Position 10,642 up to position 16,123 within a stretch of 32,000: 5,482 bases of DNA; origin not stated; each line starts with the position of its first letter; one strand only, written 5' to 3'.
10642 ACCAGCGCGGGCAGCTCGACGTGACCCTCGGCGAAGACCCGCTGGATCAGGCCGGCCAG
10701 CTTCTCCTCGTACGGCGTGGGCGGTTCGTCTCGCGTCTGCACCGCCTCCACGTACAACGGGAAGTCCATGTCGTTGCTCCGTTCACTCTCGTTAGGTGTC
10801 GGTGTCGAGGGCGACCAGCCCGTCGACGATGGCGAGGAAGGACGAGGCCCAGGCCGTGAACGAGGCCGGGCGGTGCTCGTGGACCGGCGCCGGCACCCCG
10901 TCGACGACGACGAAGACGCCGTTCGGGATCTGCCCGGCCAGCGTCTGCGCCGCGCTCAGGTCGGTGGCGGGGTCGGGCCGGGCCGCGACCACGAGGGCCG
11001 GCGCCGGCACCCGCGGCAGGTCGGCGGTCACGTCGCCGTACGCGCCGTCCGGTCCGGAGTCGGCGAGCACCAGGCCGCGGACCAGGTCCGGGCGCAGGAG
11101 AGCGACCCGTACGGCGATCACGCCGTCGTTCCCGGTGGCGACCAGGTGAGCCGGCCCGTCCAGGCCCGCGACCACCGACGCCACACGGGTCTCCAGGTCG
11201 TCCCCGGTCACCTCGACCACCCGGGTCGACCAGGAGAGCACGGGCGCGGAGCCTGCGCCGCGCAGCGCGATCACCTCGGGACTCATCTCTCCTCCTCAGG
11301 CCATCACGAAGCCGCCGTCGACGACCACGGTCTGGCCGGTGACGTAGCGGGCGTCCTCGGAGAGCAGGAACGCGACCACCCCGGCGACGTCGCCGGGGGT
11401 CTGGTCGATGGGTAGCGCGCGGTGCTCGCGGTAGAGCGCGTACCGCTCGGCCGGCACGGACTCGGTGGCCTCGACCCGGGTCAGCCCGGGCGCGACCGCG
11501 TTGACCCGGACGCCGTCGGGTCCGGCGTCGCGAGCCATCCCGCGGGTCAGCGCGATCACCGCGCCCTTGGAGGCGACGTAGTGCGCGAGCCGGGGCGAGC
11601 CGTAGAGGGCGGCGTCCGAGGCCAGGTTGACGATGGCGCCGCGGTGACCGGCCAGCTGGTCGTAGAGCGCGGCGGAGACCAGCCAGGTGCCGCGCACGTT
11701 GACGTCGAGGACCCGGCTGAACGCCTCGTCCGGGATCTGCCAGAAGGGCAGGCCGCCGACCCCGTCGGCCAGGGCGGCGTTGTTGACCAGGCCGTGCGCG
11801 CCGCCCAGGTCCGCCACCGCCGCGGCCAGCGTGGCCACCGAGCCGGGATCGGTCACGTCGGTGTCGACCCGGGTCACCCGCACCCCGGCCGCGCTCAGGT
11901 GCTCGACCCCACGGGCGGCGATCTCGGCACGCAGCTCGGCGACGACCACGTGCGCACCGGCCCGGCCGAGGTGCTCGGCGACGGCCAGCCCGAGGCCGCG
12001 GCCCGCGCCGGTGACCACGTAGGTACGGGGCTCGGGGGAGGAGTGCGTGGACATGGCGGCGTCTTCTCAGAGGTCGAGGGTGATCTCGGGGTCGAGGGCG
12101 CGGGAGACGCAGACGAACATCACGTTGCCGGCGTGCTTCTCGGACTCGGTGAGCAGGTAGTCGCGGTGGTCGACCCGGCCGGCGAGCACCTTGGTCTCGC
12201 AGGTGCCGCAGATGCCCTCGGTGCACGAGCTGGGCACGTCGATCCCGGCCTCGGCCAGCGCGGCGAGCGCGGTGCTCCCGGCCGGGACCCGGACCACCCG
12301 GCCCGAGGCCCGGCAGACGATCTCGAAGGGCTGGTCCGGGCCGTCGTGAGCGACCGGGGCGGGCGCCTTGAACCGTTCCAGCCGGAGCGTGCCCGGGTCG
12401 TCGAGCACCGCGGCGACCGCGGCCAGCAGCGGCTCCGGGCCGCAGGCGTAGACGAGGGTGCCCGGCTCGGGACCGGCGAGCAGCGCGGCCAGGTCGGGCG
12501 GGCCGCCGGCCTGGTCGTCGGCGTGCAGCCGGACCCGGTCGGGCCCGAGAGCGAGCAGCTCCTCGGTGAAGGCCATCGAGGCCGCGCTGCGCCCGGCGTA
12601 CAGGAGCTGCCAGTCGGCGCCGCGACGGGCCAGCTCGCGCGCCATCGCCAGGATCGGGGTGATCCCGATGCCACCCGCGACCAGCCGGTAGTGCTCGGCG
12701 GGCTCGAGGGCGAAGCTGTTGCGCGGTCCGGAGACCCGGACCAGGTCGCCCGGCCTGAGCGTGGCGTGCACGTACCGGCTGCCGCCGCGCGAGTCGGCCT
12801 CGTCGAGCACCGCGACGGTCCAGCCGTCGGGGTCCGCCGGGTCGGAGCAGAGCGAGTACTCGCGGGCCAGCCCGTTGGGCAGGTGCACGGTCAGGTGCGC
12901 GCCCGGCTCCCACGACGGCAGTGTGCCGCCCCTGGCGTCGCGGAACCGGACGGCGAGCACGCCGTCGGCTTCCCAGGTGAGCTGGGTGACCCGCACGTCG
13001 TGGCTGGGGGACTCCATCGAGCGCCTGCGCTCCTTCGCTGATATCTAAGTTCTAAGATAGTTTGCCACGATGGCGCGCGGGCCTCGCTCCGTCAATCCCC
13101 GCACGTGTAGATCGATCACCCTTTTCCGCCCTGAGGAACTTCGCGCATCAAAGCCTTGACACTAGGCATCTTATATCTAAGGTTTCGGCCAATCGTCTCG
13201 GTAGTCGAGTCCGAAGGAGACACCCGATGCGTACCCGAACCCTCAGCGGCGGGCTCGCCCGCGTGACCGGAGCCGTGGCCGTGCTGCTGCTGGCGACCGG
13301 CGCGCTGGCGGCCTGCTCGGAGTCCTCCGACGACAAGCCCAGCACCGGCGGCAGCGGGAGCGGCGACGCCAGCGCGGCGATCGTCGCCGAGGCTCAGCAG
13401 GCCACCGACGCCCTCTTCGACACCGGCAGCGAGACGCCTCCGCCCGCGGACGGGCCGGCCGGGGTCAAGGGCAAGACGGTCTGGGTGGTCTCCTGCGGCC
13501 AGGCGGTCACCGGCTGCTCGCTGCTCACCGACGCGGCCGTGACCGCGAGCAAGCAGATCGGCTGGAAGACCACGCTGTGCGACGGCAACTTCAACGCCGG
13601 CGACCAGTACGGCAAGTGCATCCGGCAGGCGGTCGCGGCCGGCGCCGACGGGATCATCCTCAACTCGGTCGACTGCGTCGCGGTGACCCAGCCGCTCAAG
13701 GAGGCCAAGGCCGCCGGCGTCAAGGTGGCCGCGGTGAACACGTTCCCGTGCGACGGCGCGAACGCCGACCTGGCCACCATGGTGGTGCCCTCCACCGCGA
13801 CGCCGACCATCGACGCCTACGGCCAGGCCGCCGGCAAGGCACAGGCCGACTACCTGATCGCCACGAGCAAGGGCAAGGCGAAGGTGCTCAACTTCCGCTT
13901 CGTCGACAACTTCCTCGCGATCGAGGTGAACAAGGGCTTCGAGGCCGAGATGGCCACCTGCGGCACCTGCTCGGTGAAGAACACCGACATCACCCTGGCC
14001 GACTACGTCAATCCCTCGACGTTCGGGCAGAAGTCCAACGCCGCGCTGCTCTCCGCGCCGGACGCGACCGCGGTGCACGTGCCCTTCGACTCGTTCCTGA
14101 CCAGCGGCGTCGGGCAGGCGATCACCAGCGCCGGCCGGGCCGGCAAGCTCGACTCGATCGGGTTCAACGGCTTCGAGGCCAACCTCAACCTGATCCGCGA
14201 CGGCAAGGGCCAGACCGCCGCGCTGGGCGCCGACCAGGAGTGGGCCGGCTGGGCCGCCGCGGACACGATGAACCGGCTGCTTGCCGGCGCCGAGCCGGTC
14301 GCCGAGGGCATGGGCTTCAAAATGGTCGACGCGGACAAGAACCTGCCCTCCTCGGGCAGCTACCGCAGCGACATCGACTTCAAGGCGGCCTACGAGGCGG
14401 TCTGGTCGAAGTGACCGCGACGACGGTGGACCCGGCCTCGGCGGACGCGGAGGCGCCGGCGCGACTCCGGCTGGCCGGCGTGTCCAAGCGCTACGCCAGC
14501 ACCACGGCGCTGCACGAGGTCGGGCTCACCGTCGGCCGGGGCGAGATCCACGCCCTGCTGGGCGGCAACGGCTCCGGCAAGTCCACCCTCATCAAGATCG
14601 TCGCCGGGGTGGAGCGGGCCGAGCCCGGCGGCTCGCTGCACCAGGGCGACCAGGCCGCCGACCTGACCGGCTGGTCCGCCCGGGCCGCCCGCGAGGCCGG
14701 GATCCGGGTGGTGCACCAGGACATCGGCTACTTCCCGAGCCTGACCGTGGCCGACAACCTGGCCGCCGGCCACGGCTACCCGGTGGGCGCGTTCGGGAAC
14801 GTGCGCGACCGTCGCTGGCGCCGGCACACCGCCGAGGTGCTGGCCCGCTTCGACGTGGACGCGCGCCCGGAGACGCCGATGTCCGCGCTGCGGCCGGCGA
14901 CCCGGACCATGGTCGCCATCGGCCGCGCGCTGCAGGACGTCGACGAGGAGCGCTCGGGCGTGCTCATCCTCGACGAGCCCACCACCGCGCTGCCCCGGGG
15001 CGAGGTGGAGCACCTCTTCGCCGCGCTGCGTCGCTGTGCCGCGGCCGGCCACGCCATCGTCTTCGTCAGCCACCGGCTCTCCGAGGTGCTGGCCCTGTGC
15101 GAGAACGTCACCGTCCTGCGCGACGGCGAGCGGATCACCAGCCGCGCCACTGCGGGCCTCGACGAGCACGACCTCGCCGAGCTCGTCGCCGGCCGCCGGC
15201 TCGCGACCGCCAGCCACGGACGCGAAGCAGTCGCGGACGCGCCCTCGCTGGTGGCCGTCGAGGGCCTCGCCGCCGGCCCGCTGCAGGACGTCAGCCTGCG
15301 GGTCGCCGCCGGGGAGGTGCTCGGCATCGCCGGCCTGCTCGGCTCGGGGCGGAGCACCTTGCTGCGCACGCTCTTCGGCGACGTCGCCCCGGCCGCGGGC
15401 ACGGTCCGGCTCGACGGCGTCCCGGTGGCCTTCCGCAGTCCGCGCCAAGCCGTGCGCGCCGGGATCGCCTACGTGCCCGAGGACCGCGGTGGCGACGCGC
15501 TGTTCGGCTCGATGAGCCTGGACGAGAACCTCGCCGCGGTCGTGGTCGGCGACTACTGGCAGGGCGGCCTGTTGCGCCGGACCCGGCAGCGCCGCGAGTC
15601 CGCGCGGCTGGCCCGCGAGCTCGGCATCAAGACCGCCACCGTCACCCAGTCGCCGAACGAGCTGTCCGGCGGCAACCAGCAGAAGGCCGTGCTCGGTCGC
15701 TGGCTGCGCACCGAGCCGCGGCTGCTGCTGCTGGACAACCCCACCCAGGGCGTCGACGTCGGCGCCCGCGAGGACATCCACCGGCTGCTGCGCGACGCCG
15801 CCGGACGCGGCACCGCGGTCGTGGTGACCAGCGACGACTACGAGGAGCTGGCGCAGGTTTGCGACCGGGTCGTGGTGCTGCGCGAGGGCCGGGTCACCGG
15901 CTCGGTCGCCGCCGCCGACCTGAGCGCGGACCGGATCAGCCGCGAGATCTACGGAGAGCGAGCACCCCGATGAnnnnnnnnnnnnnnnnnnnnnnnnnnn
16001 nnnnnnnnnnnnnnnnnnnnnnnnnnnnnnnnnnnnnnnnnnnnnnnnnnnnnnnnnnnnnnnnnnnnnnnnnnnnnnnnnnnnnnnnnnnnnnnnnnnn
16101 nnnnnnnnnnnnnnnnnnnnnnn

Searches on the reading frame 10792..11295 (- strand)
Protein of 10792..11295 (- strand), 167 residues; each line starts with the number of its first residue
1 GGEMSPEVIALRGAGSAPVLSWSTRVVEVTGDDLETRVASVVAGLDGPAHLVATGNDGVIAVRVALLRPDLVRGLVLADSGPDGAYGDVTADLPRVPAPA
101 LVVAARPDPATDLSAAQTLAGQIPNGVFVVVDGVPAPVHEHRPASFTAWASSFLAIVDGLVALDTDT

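Call 77: search_protein_families(library=pfam, proteins=[window:10792-11295:-], max_evalue=0.00001)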
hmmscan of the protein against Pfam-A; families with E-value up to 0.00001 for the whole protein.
window:10792-11295:- (167 aa): 0 families

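Call 86: search_protein_families(library=ncbifam, proteins=[window:10792-11295:-], max_evalue=0.00001)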
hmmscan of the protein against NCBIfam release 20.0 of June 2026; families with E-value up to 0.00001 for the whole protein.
window:10792-11295:- (167 aa): 2 families
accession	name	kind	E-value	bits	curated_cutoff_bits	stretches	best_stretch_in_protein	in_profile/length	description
NF051488.1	bifunc_PcaDC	exception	2.6e-09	36.7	390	1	88-149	184-245/375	bifunctional 3-oxoadipate enol-lactonase/4-carboxymuconolactone decarboxylase PcaDC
NF051487.1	bifunc_PcaCD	exception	2.9e-08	33.2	430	0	88-155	345-412/413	bifunctional 4-carboxymuconolactone decarboxylase/3-oxoadipate enol-lactonase PcaCD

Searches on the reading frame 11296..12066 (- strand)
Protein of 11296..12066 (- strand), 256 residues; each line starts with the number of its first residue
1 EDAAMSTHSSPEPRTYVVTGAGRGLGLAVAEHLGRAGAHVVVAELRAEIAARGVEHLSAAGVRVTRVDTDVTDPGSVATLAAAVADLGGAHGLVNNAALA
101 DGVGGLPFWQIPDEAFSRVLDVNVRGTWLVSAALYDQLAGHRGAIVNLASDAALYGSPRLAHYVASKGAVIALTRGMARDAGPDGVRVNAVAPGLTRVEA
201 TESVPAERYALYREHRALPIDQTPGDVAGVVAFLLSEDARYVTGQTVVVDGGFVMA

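Call 77: search_protein_families(library=pfam, proteins=[window:11296-12066:-], max_evalue=0.00001)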
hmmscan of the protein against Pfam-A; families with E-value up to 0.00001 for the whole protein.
window:11296-12066:- (256 aa): 3 families
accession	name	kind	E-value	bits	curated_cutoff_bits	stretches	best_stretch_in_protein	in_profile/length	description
PF13561.12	adh_short_C2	-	6.3e-55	186.8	27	1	20-253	1-235/236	Enoyl-(Acyl carrier protein) reductase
PF00106.31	adh_short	-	9.4e-45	152.9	26.6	1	16-205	3-191/195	short chain dehydrogenase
PF08659.16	KR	-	7.7e-15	55.7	22.6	1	15-179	2-165/180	KR domain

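Call 86: search_protein_families(library=ncbifam, proteins=[window:11296-12066:-], max_evalue=0.00001)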
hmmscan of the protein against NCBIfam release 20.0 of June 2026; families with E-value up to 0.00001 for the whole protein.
window:11296-12066:- (256 aa): 229 families (the best 25 are shown)
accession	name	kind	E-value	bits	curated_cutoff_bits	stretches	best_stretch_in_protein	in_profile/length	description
NF005559.1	PRK07231.1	subfamily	8.7e-56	189.2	215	1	14-254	5-248/249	glucose 1-dehydrogenase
NF047923.1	pyridox_DH_SDR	equivalog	7.3e-54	182.9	325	1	14-254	4-241/243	pyridoxal 4-dehydrogenase, SDR-type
NF004198.0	PRK05653.1-3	equivalog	4e-51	173.9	296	1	12-255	6-248/248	3-oxoacyl-ACP reductase FabG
NF005853.0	PRK07774.1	equivalog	5.2e-51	173.5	303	1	14-255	7-248/250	SDR family oxidoreductase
NF052558.1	MBtsdlDhBudC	equivalog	8.3e-51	173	270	1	14-253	4-241/250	meso-2,3-butanediol dehydrogenase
NF006070.0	PRK08213.1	subfamily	7.2e-47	160.1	279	1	14-254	13-257/259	gluconate 5-dehydrogenase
TIGR01830.1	3oxo_ACP_reduc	equivalog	1.6e-46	159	297.75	1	17-253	2-238/239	3-oxoacyl-[acyl-carrier-protein] reductase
NF009466.0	PRK12826.1-2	subfamily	1.1e-45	156.1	222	1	14-255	4-246/248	3-oxoacyl-ACP reductase FabG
NF004791.0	PRK06138.1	equivalog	9.1e-45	152.9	312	1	14-254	6-250/252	SDR family oxidoreductase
TIGR02415.1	23BDH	subfamily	4e-44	150.9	304.35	1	15-254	2-252/254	acetoin reductase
NF004197.0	PRK05653.1-1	equivalog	2.9e-43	148.3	332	1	15-255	9-248/249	3-oxoacyl-ACP reductase FabG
NF004818.0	PRK06172.1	equivalog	3.6e-40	137.9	336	1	16-254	10-251/253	SDR family oxidoreductase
NF005067.0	PRK06484.1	equivalog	2.1e-39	135.5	713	1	11-254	7-252/524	short chain dehydrogenase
NF005472.0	PRK07067.1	equivalog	7e-39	133.9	338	1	14-256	7-257/257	L-iditol 2-dehydrogenase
NF053701.1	CsHdxCHCADhChcB2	equivalog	7e-39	133.8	350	1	14-254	4-243/245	cis-4-hydroxycyclohexanecarboxylate dehydrogenase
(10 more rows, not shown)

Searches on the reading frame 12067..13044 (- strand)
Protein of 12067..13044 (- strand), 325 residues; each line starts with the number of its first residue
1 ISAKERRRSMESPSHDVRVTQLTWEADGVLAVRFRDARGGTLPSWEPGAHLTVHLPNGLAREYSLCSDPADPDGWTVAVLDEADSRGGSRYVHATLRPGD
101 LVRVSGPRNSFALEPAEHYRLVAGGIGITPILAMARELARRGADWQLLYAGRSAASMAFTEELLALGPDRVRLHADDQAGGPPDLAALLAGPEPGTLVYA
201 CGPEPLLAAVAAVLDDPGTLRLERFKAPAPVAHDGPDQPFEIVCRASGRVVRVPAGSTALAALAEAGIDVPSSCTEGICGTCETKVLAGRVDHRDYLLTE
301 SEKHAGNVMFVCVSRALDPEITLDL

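Call 77: search_protein_families(library=pfam, proteins=[window:12067-13044:-], max_evalue=0.00001)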
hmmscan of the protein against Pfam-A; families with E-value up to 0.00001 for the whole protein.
window:12067-13044:- (325 aa): 3 families
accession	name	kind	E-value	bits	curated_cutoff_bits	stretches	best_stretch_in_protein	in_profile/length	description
PF00111.32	Fer2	-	3e-14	53.2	21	1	247-316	6-76/77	2Fe-2S iron-sulfur cluster binding domain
PF22290.1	DmmA-like_N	-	1.5e-08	35.6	33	1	115-218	17-118/124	Dimethylamine monooxygenase subunit DmmA-like, N-terminal domain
PF00175.26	NAD_binding_1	-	2e-07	32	22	1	121-210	1-107/109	Oxidoreductase NAD-binding domain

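Call 86: search_protein_families(library=ncbifam, proteins=[window:12067-13044:-], max_evalue=0.00001)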
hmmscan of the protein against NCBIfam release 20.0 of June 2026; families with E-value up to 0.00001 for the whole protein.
window:12067-13044:- (325 aa): 14 families
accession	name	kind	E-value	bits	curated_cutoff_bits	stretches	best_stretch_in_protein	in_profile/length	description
TIGR02160.1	PA_CoA_Oxy5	hypoth_equivalog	3.9e-26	91.7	420.8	2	45-166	33-161/352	1,2-phenylacetyl-CoA epoxidase subunit PaaE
NF007964.0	PRK10684.1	equivalog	1.2e-25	90.2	383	1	45-310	37-321/333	NADH oxidoreductase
NF058606.1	GlBtMonoRdsGbcB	equivalog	1.6e-23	83.2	500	2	14-163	13-167/362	glycine betaine monooxygenase reductase subunit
NF040810.1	BenC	equivalog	1.2e-19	70.6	430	1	15-158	105-249/333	benzoate 1,2-dioxygenase electron transfer component BenC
NF009805.0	PRK13289.1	equivalog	1.3e-17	63.8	432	1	17-167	157-314/399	NO-inducible flavohemoprotein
NF004317.0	PRK05713.1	equivalog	8.9e-17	61.3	338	2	17-173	94-251/312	iron-sulfur-binding ferredoxin reductase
NF045803.1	MethMoxFADbindMmoC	equivalog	2e-13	49.8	500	1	40-163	135-262/343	aromatic/alkene monooxygenase hydroxylase FAD-binding subunit MmoC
NF000796.0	PRK00054.1-1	equivalog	1.2e-12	47.6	224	1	95-217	69-192/254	dihydroorotate dehydrogenase electron transfer subunit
NF008822.0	PRK11872.1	equivalog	2.5e-12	46.5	402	0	47-157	139-252/341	anthranilate 1,2-dioxygenase electron transfer component AntC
TIGR02008.1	fdx_plant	subfamily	9.7e-09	34.9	81.15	1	249-314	15-80/97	ferredoxin [2Fe-2S]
TIGR01941.1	nqrF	equivalog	3e-08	33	295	0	249-292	42-86/405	NADH:ubiquinone reductase (Na(+)-transporting) subunit F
NF000799.0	PRK00054.1-4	equivalog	6.7e-08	31.9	314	1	60-213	52-205/258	dihydroorotate dehydrogenase electron transfer subunit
NF000798.0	PRK00054.1-3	equivalog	1.2e-06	28.4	219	1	93-212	76-192/244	dihydroorotate dehydrogenase electron transfer subunit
NF006220.0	PRK08345.1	subfamily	7.3e-06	25.4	395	0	17-165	16-165/294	cytochrome-c3 hydrogenase subunit gamma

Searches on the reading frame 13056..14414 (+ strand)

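Call 11: search_protein_families(library=pfam, proteins=[window:13056-14414:+], max_evalue=0.00001)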
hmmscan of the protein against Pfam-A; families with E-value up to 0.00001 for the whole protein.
window:13056-14414:+ (452 aa): 1 family
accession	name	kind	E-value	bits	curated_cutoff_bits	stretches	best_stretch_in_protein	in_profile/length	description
PF13407.12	Peripla_BP_4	-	2.7e-24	86.6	35.1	1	158-412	17-257/258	Periplasmic binding protein domain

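Call 40: search_protein_families(library=ncbifam, proteins=[window:13056-14414:+], max_evalue=0.01)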
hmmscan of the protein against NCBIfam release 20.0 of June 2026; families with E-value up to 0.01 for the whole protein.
window:13056-14414:+ (452 aa): 2 families
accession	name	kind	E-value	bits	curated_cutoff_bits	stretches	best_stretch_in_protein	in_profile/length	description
NF052284.1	rhzpin_SBP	equivalog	0.0011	18.1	420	1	164-340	26-188/289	rhizopine catabolism ABC transporter substrate-binding protein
NF040907.2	ChvE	equivalog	0.0029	16.9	460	1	166-229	25-87/324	multiple monosaccharide ABC transporter substrate-binding protein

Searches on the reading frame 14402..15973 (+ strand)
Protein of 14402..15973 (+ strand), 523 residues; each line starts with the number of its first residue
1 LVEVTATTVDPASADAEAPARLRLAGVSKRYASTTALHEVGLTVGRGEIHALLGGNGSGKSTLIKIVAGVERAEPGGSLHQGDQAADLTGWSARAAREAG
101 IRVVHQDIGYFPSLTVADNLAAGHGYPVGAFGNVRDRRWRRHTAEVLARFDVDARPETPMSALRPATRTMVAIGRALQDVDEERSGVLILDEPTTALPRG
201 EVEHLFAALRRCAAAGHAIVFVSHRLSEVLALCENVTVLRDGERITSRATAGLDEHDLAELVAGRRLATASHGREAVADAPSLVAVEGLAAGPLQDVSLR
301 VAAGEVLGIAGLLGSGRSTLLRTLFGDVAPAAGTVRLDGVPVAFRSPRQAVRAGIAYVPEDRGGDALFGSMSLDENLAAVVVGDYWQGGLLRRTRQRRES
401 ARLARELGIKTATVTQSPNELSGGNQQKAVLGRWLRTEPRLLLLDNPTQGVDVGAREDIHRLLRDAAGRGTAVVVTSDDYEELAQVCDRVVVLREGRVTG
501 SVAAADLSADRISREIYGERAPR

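Call 11: search_protein_families(library=pfam, proteins=[window:14402-15973:+], max_evalue=0.00001)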
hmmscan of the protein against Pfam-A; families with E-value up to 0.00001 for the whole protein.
window:14402-15973:+ (523 aa): 2 families
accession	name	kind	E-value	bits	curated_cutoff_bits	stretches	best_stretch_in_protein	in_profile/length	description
PF00005.33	ABC_tran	-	1.6e-47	162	25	2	294-449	1-137/137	ABC transporter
PF13304.12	AAA_21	-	3.5e-11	44.1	27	0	49-138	1-98/304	AAA domain, putative AbiEii toxin, Type IV TA system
